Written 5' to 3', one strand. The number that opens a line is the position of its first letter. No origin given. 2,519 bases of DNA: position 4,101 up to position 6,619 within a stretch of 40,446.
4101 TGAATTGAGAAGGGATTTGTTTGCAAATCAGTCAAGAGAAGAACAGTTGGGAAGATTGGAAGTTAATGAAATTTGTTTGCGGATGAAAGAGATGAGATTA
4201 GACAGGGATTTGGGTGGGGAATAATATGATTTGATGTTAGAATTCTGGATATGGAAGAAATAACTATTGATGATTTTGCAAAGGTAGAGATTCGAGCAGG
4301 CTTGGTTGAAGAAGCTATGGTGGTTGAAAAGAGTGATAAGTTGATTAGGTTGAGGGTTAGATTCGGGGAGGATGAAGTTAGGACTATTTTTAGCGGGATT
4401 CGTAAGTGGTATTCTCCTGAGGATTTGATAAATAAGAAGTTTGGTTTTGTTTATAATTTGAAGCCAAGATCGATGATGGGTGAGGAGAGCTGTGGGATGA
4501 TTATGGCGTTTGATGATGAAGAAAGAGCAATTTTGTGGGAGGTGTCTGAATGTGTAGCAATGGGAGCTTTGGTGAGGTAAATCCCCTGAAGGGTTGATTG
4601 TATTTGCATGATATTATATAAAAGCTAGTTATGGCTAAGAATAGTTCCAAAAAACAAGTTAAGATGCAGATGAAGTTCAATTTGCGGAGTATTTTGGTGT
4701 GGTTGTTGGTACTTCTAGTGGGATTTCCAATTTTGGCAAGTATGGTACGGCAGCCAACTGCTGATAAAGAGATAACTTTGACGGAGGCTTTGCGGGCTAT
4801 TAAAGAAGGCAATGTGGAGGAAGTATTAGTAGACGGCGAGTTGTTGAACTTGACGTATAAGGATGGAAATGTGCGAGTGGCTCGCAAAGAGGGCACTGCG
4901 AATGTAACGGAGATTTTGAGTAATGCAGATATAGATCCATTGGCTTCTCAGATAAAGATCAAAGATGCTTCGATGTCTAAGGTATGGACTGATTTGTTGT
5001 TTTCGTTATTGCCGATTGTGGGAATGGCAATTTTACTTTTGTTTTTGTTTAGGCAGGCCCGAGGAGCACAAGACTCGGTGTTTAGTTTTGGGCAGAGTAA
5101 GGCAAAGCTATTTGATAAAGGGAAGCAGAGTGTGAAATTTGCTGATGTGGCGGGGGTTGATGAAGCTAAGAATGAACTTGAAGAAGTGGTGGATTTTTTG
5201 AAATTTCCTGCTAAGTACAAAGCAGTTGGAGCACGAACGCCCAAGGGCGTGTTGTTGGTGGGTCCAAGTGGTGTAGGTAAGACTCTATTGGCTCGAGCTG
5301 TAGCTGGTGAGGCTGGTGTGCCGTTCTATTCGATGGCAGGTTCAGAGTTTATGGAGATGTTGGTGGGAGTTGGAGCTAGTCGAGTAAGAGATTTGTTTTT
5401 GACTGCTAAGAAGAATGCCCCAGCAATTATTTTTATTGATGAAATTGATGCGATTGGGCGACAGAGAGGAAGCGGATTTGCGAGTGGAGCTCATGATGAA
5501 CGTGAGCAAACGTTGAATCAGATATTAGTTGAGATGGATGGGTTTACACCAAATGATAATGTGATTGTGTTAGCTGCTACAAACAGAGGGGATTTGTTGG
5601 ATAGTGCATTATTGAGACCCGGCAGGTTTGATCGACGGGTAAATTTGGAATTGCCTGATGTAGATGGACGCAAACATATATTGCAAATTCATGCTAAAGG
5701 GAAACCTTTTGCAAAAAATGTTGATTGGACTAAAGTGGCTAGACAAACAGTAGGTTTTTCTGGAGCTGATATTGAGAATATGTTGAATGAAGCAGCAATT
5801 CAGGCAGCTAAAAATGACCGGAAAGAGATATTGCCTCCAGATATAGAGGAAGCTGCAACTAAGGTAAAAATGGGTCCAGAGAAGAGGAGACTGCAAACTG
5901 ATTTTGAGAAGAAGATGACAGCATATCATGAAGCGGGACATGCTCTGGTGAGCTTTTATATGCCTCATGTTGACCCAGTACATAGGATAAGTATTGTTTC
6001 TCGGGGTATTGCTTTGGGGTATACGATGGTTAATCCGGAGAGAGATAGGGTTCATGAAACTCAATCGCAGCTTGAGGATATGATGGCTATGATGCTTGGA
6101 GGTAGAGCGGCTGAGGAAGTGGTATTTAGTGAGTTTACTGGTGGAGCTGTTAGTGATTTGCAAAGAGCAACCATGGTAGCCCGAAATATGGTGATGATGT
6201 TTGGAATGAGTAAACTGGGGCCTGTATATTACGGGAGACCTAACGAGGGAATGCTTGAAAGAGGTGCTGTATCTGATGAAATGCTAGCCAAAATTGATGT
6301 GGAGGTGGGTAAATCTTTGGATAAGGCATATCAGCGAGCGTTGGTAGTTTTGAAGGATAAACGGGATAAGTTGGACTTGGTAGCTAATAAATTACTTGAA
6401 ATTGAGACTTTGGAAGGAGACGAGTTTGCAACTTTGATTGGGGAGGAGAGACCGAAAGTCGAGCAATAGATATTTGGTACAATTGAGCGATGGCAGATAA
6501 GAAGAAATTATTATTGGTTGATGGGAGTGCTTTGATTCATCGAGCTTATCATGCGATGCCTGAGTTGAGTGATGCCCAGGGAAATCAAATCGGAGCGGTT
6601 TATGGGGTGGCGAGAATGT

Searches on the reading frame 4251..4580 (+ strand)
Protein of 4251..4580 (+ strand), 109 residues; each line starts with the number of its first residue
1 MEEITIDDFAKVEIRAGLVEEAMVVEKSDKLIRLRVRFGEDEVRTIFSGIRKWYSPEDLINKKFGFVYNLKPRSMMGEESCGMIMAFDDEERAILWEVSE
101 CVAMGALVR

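Call 38: search_protein_families(library=pfam, proteins=[window:4251-4580:+], max_evalue=0.001)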
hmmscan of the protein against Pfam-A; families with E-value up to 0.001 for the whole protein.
window:4251-4580:+ (109 aa): 1 family
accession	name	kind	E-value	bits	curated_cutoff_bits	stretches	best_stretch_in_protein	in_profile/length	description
PF01588.26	tRNA_bind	-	1.3e-21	76.9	27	1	14-105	1-94/96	Putative tRNA binding domain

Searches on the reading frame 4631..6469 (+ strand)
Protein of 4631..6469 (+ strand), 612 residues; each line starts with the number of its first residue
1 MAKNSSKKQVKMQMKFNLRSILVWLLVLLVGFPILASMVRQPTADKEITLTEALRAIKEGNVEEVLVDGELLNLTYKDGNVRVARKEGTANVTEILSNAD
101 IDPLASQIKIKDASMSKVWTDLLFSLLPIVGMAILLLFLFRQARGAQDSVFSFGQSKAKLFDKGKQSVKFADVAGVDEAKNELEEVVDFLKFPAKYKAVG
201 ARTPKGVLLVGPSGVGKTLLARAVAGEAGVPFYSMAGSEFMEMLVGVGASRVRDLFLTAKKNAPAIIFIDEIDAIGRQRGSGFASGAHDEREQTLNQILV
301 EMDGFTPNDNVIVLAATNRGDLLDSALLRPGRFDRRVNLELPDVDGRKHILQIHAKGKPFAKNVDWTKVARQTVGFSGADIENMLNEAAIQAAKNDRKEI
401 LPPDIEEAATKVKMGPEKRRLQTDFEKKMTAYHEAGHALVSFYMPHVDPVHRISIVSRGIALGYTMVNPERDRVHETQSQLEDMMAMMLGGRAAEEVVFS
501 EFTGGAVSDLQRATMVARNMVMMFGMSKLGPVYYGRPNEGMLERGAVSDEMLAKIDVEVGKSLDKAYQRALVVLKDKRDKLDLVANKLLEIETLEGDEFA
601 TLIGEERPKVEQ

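Call 38: search_protein_families(library=pfam, proteins=[window:4631-6469:+], max_evalue=0.001)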
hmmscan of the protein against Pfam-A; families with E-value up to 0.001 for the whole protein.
window:4631-6469:+ (612 aa): 10 families
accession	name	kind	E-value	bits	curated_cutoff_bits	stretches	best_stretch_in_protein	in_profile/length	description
PF01434.24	Peptidase_M41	-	3.6e-59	200.3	29.9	1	423-601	4-190/191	Peptidase family M41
PF00004.35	AAA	-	3.3e-43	147.7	21.2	1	207-340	1-130/131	ATPase family associated with various cellular activities (AAA)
PF17862.7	AAA_lid_3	-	3e-12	46.3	27.2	1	363-406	1-44/45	AAA+ lid domain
PF06480.20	FtsH_ext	-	6e-07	30.1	25.5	1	21-89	1-76/103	FtsH Extracellular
PF07728.20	AAA_5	-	2.5e-06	28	22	1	206-326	1-134/139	AAA domain (dynein-related subfamily)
PF13191.12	AAA_16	-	3.5e-05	24.8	32.6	1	196-226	16-46/167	AAA ATPase domain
PF23902.1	AAA_lid_PRS2_C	-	9.3e-05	22.9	34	1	347-412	4-70/73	PRS2 AAA+ lid C-terminal domain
PF06068.19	TIP49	-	0.00026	20.7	23.8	1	205-241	51-89/347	TIP49 P-loop domain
PF05496.18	RuvB_N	-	0.00039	20.7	27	0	203-276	32-97/159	Holliday junction DNA helicase RuvB P-loop domain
PF13207.12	AAA_17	-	0.00052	20.8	27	0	210-315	1-109/136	AAA domain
